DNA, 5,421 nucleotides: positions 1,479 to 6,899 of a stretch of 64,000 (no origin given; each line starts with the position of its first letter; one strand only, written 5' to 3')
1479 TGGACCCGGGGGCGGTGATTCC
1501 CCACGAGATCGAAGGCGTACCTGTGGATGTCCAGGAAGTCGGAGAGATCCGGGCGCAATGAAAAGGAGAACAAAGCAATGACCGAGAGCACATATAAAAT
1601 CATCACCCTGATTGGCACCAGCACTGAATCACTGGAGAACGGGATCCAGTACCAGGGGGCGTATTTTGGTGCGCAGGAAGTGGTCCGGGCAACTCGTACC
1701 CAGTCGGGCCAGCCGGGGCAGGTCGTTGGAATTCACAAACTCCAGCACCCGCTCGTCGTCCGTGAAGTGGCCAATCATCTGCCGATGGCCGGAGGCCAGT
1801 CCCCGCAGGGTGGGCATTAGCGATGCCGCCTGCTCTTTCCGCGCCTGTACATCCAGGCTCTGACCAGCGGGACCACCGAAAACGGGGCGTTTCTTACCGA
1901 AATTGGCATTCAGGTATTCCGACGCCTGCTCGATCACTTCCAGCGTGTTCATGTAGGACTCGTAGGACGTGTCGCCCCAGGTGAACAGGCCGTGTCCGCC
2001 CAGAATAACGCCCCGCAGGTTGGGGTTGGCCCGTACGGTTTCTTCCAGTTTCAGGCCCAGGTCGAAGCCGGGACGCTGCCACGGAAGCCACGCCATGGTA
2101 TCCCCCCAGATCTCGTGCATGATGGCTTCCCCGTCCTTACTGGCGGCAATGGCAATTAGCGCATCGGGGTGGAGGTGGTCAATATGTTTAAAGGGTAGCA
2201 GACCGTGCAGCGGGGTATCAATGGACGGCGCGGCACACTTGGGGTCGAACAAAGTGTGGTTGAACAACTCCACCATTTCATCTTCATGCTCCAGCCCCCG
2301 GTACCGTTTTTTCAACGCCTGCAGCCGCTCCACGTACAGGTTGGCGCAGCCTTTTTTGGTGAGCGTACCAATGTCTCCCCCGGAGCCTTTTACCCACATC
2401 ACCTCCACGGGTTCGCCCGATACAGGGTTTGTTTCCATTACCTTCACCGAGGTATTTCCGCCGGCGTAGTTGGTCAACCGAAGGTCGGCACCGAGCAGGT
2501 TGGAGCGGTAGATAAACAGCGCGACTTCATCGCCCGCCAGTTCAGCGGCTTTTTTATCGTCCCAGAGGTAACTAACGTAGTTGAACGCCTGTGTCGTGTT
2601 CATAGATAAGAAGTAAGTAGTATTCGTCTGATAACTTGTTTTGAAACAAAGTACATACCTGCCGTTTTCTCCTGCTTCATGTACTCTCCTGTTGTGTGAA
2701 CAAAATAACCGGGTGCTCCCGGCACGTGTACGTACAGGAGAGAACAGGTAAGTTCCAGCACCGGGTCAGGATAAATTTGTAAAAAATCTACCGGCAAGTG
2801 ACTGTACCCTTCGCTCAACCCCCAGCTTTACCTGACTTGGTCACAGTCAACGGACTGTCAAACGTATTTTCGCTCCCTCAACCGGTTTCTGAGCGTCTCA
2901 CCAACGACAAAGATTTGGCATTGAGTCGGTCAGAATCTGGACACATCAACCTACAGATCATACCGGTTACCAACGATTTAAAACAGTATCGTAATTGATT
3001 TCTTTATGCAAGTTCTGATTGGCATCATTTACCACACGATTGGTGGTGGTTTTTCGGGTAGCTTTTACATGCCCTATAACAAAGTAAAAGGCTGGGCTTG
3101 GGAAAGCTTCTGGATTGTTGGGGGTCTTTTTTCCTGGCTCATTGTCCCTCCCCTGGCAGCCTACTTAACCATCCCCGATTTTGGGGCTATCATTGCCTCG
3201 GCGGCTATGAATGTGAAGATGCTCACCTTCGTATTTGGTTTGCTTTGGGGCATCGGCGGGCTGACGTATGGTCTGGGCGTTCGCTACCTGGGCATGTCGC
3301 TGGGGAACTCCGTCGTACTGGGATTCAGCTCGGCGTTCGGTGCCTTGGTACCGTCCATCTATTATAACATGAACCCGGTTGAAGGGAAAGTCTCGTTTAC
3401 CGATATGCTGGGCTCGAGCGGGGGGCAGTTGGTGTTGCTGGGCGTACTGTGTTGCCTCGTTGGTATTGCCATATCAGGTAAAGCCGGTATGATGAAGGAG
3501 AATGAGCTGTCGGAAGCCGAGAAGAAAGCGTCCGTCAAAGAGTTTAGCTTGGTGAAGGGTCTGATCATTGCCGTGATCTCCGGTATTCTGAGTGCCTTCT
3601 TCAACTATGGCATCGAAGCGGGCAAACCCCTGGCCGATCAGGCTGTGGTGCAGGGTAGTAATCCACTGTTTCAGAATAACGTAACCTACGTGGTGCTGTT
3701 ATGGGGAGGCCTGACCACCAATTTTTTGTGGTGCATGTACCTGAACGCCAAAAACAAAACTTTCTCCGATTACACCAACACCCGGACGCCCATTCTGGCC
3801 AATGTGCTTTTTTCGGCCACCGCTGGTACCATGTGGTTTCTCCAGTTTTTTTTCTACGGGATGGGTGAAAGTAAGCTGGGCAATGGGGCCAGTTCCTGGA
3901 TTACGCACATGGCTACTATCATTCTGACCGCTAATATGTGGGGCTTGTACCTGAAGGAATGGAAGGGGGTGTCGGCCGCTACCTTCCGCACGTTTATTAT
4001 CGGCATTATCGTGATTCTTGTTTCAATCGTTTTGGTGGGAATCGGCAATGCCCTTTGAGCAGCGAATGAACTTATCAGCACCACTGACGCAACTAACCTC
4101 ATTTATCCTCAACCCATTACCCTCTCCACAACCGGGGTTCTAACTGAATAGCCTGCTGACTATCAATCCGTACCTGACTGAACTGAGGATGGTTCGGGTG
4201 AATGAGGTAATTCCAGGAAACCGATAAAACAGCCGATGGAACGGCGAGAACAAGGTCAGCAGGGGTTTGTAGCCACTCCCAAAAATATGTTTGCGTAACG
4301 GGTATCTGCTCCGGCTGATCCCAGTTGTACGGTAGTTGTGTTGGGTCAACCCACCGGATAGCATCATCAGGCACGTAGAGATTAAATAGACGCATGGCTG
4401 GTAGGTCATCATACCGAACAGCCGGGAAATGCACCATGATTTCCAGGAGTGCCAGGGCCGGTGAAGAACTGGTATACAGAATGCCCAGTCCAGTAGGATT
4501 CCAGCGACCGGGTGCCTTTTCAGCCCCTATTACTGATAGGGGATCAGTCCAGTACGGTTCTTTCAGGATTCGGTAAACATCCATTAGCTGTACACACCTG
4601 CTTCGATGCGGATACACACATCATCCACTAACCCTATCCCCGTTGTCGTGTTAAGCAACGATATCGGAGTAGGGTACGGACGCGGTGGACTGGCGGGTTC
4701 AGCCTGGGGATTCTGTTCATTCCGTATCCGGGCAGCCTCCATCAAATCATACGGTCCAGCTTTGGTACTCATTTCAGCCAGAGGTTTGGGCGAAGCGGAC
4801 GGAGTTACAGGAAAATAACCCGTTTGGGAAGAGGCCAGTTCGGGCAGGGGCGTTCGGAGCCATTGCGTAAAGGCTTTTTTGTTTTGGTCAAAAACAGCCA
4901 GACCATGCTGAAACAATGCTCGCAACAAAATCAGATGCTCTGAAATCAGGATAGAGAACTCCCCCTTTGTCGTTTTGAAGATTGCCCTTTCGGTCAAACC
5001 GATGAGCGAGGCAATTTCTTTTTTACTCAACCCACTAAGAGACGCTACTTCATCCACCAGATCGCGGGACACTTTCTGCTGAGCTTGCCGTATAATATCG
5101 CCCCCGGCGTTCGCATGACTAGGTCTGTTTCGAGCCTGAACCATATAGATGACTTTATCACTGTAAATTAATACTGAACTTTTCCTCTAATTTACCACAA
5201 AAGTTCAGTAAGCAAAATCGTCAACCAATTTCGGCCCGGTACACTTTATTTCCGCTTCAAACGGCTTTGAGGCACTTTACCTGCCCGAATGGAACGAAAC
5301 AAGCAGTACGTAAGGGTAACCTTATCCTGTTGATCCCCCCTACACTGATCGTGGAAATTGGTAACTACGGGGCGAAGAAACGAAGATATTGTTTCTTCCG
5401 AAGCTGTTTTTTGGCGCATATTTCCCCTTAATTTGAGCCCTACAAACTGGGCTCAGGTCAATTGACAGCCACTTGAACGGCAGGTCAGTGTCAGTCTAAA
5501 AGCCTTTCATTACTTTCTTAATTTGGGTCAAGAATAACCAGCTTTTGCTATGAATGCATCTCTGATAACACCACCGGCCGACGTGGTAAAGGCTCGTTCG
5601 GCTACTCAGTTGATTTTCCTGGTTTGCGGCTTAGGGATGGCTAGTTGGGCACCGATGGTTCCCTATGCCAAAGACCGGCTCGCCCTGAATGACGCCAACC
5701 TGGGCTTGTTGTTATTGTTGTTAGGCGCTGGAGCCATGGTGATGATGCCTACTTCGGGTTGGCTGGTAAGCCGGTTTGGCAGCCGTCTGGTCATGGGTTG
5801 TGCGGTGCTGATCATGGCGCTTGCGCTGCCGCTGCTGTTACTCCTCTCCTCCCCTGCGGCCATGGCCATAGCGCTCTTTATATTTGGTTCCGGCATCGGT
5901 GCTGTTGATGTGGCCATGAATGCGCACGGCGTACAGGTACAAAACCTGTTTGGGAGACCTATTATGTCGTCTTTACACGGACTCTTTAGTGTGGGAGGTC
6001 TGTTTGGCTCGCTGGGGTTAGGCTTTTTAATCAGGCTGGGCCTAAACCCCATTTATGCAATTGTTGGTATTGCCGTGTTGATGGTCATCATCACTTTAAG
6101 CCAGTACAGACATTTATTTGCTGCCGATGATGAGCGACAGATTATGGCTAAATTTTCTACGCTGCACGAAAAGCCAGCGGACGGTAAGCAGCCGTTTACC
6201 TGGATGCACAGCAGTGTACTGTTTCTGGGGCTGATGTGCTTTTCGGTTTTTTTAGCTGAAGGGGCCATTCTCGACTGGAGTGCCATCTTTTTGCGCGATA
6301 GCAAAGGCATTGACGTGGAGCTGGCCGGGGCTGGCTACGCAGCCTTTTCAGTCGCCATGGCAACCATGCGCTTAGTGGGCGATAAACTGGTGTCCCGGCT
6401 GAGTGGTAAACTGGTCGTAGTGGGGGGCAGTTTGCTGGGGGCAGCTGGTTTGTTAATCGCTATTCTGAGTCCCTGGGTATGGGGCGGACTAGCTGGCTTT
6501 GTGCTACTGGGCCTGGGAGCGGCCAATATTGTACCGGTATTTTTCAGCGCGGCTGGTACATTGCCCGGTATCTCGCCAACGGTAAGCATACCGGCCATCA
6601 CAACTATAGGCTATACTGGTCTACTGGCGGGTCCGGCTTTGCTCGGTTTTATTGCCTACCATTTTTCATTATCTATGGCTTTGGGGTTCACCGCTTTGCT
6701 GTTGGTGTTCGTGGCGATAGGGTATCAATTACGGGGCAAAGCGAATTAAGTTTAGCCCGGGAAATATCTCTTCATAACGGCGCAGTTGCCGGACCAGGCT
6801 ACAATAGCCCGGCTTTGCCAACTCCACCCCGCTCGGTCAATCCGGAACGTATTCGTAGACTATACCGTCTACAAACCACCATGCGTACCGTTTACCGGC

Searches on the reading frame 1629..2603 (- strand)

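Call 78: search_protein_families(library=pfam, proteins=[window:1629-2603:-], max_evalue=0.001)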
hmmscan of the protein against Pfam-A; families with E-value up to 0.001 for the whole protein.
window:1629-2603:- (324 aa): 1 family
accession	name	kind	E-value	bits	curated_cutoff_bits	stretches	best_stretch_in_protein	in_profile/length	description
PF00596.27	Aldolase_II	-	1e-15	58.6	22.2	1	39-228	11-180/183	Class II Aldolase and Adducin N-terminal domain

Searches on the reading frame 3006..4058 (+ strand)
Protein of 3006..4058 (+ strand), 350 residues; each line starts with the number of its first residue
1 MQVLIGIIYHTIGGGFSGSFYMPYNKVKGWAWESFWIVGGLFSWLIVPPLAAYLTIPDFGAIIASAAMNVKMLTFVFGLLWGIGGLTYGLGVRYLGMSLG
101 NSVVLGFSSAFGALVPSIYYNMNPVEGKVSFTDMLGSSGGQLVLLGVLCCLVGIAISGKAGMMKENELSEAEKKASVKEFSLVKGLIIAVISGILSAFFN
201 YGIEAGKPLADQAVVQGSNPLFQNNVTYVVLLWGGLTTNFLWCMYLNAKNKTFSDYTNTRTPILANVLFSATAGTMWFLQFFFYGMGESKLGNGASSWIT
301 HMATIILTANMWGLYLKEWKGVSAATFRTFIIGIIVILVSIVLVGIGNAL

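Call 78: search_protein_families(library=pfam, proteins=[window:3006-4058:+], max_evalue=0.001)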
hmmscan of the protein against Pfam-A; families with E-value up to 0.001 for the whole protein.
window:3006-4058:+ (350 aa): 1 family
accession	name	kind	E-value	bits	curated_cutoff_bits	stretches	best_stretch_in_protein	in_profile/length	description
PF06379.18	RhaT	-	5.1e-71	240.1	27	1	3-349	5-343/344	L-rhamnose-proton symport protein (RhaT)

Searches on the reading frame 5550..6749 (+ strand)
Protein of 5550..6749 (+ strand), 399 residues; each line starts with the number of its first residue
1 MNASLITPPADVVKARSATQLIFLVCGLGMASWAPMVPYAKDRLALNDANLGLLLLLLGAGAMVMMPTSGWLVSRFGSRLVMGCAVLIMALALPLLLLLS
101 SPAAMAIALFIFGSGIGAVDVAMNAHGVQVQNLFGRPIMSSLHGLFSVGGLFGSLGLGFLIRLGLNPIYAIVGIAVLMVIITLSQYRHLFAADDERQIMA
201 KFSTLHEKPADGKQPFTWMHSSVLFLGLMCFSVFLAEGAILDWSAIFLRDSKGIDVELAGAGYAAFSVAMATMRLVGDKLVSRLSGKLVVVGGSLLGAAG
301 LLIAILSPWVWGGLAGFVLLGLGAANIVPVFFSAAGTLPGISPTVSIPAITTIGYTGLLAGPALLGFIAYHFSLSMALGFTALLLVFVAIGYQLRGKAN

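Call 78: search_protein_families(library=pfam, proteins=[window:5550-6749:+], max_evalue=0.001)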
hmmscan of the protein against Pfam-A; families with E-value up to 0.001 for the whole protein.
window:5550-6749:+ (399 aa): 1 family
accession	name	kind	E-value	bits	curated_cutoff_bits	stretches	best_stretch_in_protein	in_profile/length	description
PF07690.21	MFS_1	-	6.9e-20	71.7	33.4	1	22-337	4-321/347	Major Facilitator Superfamily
